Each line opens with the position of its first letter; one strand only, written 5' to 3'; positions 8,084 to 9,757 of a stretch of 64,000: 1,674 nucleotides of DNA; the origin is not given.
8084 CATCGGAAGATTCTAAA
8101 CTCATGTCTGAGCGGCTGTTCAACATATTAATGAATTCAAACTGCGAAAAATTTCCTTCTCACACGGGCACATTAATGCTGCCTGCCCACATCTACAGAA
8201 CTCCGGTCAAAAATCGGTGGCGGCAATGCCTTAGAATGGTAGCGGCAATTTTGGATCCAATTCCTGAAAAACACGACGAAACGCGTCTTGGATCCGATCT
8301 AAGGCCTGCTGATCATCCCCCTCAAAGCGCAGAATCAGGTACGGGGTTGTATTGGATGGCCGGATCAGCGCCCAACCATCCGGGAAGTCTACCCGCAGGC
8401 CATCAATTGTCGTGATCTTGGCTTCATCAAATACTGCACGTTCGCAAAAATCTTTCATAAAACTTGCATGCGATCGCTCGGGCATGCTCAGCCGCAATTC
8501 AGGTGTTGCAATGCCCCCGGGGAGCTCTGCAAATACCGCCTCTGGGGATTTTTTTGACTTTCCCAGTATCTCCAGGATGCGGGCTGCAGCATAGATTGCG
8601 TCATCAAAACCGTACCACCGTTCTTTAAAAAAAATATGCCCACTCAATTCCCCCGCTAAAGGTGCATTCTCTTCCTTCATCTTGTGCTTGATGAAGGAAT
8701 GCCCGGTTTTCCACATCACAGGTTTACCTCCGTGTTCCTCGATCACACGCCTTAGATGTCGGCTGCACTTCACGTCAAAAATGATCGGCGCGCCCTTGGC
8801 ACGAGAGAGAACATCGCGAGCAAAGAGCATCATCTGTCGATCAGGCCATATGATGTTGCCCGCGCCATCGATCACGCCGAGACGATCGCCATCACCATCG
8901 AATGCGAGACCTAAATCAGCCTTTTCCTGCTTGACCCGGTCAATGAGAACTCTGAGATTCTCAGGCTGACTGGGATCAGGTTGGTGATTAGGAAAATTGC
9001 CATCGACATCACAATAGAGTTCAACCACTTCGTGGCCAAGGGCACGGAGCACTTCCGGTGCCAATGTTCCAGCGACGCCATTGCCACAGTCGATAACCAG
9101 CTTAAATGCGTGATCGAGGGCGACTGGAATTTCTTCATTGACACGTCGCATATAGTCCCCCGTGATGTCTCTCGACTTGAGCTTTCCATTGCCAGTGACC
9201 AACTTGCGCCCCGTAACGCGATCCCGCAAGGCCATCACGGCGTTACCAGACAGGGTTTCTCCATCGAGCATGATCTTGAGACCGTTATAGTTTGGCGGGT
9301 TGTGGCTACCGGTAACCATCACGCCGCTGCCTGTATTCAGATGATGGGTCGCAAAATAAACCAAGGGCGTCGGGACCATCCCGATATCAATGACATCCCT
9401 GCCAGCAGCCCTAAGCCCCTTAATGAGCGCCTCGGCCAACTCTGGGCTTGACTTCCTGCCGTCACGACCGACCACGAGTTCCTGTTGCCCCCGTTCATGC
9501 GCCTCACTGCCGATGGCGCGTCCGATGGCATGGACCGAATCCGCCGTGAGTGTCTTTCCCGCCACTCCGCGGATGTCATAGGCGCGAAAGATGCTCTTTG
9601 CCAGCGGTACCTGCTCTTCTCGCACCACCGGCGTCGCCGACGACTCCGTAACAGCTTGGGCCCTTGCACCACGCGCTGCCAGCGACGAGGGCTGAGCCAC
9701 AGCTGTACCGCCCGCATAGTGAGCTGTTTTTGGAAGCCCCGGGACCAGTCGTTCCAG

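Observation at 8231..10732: algC ORF with a ~375-codon in-frame N-terminal extension encoding two TM helices around a ~235-aa domain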

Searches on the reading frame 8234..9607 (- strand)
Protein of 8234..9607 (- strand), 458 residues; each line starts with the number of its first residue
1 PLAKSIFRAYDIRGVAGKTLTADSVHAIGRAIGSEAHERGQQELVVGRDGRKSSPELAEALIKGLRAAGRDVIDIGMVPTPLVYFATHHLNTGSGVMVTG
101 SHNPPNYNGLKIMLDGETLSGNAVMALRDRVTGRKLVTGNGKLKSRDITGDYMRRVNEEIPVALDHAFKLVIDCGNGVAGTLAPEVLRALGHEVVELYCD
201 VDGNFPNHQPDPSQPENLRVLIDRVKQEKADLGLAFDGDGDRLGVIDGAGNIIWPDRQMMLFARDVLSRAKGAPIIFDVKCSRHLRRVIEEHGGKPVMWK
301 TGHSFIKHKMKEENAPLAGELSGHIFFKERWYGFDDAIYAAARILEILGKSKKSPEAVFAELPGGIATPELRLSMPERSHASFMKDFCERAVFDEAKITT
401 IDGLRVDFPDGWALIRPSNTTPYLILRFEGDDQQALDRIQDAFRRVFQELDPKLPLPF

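Call 54: search_solved_structures(query=window:8234-9607:-, max_evalue=1e-30, show_alignments=1)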
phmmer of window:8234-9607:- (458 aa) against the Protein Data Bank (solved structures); distinct sequences matched with E-value up to 1e-30: 23.
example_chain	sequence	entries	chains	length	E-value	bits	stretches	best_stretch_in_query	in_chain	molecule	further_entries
2fkf_A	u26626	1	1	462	9.4e-173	578.3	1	2-458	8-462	Phosphomannomutase/phosphoglucomutase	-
1k35_A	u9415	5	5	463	9.5e-173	578.3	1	2-458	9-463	Phosphomannomutase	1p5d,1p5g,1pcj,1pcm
2h4l_X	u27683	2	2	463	9.5e-173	578.3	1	2-458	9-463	Phosphomannomutase/phosphoglucomutase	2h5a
4mrq_A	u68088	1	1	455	1.2e-172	578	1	4-458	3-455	Phosphomannomutase/phosphoglucomutase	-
1k2y_X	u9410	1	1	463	2.5e-172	576.9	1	2-458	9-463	phosphomannomutase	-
2fkm_X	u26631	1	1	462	3.4e-172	576.5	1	2-458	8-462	Phosphomannomutase/phosphoglucomutase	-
3rsm_A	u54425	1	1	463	4.6e-172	576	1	2-458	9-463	Phosphomannomutase/phosphoglucomutase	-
3bkq_X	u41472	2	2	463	1.7e-171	574.2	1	2-458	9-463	Phosphomannomutase/phosphoglucomutase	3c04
4il8_A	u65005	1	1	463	2.3e-171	573.7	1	2-458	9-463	Phosphomannomutase/phosphoglucomutase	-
3uw2_A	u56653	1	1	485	1.4e-155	521.7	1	2-458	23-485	Phosphoglucomutase/phosphomannomutase family protein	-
5kl0_A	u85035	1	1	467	2.4e-67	230.8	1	6-435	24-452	Phosphoglucomutase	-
5bmn_A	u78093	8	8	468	2.4e-67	230.8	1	6-435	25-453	Phosphoglucomutase | Phosphomannomutase/phosphoglucomutase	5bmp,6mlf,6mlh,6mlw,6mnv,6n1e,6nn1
6nn2_A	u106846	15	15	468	2.6e-67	230.7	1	6-435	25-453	Phosphoglucomutase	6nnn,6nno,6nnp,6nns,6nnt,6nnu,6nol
1wqa_A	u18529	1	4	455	2.6e-64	220.9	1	6-431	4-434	phospho-sugar mutase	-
9du5_A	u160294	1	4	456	3.5e-63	217.1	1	6-433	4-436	Phosphoglucomutase/phosphomannomutase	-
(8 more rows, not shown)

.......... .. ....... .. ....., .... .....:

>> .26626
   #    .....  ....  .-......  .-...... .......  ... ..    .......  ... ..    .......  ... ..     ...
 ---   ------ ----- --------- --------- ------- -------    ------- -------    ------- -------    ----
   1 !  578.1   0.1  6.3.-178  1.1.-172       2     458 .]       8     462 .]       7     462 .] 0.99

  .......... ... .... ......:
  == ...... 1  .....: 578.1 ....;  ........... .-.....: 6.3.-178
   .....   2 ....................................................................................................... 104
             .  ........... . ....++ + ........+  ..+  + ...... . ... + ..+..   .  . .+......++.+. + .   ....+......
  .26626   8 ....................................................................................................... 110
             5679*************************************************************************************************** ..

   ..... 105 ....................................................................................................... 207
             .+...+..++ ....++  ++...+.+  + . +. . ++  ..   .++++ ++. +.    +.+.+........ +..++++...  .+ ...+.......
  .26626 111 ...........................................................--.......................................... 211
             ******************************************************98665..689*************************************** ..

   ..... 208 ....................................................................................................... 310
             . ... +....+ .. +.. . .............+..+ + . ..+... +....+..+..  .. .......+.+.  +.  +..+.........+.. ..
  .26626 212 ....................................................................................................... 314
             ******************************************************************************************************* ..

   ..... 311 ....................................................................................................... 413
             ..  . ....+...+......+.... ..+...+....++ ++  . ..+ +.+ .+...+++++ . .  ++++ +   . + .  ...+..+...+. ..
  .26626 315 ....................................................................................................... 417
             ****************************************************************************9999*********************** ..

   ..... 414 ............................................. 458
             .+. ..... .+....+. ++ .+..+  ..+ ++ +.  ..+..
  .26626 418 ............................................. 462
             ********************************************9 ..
